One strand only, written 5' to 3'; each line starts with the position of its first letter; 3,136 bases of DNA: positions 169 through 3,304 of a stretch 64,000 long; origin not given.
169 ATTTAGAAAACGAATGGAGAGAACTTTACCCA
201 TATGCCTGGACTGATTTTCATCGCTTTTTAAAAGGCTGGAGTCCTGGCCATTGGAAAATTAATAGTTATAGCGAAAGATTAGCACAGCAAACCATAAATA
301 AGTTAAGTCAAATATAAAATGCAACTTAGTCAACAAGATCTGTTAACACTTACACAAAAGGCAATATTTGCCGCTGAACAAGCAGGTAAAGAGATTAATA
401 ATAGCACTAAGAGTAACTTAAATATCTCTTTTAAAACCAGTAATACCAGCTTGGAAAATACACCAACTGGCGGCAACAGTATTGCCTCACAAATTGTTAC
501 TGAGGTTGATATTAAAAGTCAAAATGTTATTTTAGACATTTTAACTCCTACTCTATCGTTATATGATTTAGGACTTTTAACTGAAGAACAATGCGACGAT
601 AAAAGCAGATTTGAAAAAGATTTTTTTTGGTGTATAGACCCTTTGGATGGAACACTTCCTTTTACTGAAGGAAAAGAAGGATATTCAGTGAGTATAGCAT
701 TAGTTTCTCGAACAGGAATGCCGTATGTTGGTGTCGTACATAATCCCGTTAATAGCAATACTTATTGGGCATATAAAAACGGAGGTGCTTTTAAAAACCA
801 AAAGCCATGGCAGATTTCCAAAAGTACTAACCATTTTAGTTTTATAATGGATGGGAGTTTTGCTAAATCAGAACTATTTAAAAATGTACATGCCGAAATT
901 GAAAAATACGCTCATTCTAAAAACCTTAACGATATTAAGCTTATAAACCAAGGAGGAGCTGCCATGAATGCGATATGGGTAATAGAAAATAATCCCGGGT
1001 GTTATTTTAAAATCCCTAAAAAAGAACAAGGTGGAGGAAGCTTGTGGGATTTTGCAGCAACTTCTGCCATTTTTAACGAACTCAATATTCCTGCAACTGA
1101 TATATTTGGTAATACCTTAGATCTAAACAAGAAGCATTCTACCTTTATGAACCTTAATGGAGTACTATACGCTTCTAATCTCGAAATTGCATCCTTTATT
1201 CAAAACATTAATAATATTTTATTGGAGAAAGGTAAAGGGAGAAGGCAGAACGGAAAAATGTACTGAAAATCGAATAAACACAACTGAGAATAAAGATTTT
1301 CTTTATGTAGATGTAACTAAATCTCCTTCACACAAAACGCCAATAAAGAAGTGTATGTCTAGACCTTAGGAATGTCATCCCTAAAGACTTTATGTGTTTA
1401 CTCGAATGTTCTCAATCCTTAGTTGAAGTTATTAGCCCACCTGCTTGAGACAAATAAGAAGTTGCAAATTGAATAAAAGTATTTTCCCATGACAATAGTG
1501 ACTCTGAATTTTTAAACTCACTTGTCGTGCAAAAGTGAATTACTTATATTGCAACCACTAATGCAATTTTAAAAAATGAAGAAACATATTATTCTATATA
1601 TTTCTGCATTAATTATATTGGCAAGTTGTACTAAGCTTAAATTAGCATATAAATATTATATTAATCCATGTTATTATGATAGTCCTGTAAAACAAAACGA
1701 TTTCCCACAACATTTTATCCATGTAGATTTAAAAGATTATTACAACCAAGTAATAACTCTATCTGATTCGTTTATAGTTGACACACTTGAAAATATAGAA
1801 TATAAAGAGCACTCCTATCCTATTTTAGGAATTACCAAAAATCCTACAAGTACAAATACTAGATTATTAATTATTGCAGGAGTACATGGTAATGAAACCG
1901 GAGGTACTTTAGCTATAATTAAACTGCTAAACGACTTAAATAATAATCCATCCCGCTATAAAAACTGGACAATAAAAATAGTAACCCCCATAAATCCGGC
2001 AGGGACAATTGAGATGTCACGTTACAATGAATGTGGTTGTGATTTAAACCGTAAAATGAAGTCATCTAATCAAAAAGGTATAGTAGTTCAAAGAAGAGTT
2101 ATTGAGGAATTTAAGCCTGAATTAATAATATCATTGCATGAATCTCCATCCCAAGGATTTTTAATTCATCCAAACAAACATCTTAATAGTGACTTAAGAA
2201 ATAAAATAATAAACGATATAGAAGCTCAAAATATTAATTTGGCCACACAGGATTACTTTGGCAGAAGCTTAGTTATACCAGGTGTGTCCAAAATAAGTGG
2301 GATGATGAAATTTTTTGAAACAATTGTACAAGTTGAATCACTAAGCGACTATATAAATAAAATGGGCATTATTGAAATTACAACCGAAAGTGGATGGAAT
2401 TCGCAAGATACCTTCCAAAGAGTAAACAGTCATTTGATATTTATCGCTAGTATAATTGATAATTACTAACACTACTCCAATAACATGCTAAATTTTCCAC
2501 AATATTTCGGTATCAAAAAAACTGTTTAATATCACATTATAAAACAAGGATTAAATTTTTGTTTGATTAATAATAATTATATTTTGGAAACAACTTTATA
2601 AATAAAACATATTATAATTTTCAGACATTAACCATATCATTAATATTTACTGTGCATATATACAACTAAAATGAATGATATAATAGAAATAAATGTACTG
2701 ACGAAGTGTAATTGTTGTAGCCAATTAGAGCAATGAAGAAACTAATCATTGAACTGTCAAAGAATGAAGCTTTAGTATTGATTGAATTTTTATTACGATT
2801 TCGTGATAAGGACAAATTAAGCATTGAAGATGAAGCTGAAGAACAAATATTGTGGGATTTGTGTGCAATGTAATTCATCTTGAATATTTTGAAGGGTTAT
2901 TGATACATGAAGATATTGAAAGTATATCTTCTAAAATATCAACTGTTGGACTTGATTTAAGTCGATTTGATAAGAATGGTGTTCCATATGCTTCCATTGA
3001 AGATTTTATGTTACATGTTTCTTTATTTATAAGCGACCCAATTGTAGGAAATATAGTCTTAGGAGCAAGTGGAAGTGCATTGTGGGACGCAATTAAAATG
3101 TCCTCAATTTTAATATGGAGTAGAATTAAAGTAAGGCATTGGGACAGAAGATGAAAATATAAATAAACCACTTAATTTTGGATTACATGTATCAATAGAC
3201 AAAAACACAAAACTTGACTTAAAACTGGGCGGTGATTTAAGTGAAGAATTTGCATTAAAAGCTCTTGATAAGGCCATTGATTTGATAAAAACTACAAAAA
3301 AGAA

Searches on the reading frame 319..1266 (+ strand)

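Call 6: search_protein_families(library=ncbifam, proteins=[window:319-1266:+], max_evalue=0.01)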
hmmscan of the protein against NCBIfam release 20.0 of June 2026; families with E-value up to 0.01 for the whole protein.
window:319-1266:+ (315 aa): 7 families
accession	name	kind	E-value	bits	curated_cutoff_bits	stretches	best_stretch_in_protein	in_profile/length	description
TIGR01331.1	bisphos_cysQ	equivalog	2.4e-24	86.3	228.8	1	60-280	35-245/250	3'(2'),5'-bisphosphate nucleotidase CysQ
TIGR02067.1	his_9_HisN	equivalog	2.5e-16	59.9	275.15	1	24-186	6-155/252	histidinol-phosphatase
NF009321.0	PRK12676.1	equivalog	1.5e-15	57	264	1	61-176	45-156/264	bifunctional fructose-bisphosphatase/inositol-phosphate phosphatase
NF008182.0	PRK10931.1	equivalog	6.5e-13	48.3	379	1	59-274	36-235/246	3'(2'),5'-bisphosphate nucleotidase CysQ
NF008027.1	PRK10757.1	equivalog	7.5e-13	48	332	1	44-267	28-235/267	inositol-1-monophosphatase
TIGR01330.1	bisphos_HAL2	equivalog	1.7e-10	40.2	267.05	1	47-155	82-186/359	3'(2'),5'-bisphosphate nucleotidase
NF010678.0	PRK14076.1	equivalog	1.4e-07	30.8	493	1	63-270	45-259/570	bifunctional NADP phosphatase/NAD kinase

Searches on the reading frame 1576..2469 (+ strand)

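Call 6: search_protein_families(library=ncbifam, proteins=[window:1576-2469:+], max_evalue=0.01)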
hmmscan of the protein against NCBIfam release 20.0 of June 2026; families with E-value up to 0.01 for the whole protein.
window:1576-2469:+ (297 aa): 5 families
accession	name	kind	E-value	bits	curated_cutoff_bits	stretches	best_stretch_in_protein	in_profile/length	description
NF007897.0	PRK10602.1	equivalog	7.2e-08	31.7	157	1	91-167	36-107/237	murein tripeptide amidase MpaA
NF002601.0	PRK02259.1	equivalog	5.3e-07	29.1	180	1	94-167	4-72/293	aspartoacylase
NF052223.1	ActylOrnDeactShew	equivalog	1.1e-06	28.1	400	1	89-170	58-137/269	N-acetyl-ornithine deacetylase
NF003706.0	PRK05324.1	subfamily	0.00016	20.8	170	1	73-167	29-118/336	succinylglutamate desuccinylase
TIGR03242.1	arg_catab_astE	equivalog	0.0017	17.7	305.65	1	83-159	31-102/319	succinylglutamate desuccinylase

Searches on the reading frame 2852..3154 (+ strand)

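Call 6: search_protein_families(library=ncbifam, proteins=[window:2852-3154:+], max_evalue=0.01)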
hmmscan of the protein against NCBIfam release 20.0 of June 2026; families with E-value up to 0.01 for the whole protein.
window:2852-3154:+ (100 aa): 0 families

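Call 91: search_protein_families(library=pfam, proteins=[window:2852-3151:+], max_evalue=5)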
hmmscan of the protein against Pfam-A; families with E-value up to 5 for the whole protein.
window:2852-3151:+ (100 aa): 1 family
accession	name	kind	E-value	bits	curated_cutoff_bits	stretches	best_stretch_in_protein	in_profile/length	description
PF06076.17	Orthopox_F14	-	0.041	14.6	27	1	9-36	3-30/73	Orthopoxvirus F14 protein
